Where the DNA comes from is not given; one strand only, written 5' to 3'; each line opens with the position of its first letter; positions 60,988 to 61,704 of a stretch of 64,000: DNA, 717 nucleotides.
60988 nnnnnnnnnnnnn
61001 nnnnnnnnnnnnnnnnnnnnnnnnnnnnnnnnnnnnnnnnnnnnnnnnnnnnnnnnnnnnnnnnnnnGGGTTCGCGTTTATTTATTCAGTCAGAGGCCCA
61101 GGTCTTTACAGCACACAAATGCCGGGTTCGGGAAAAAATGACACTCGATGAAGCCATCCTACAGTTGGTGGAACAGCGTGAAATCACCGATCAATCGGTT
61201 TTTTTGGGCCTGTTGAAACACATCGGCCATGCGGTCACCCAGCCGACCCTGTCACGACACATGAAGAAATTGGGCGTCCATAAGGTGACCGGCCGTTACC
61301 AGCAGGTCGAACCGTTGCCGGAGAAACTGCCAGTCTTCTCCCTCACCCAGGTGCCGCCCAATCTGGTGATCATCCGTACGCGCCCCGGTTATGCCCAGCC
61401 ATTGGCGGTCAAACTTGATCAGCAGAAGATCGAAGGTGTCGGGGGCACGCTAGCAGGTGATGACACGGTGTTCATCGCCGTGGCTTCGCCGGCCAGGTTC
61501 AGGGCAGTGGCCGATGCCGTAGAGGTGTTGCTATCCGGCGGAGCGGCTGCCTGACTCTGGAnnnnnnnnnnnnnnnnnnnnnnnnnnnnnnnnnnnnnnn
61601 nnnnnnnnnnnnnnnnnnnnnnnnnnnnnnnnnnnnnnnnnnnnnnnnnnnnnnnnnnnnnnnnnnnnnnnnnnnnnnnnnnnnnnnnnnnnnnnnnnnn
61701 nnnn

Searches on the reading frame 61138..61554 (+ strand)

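Call 3: search_protein_families(library=pfam, proteins=[window:61138-61554:+], max_evalue=0.01)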
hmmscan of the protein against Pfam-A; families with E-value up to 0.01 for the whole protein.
window:61138-61554:+ (138 aa): 2 families
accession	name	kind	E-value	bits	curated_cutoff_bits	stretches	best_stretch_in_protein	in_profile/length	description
PF02863.23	Arg_repressor_C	-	8.5e-16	58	25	1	75-127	13-65/68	Arginine repressor, C-terminal domain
PF01316.27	Arg_repressor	-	6.4e-09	35.9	27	1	4-51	7-54/70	Arginine repressor, DNA binding domain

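Call 4: search_protein_families(library=ncbifam, proteins=[window:61138-61554:+], max_evalue=0.01)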
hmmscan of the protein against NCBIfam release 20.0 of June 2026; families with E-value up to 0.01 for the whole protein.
window:61138-61554:+ (138 aa): 5 families
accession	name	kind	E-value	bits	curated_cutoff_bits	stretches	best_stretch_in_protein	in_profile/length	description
TIGR01529.1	argR_whole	equivalog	5.8e-22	78.3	130.45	1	3-131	3-145/146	arginine repressor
NF002880.0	PRK03341.1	equivalog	1.1e-18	67.5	200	2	73-129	108-164/170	arginine repressor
NF001680.0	PRK00441.1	equivalog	2e-14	53.9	184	1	5-124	7-140/150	arginine repressor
NF003457.0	PRK05066.1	equivalog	2.3e-13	50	194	1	3-132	10-152/156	transcriptional regulator ArgR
NF003281.1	PRK04280.1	equivalog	8.1e-13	48.8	182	1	7-126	9-142/148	transcriptional regulator AhrC/ArgR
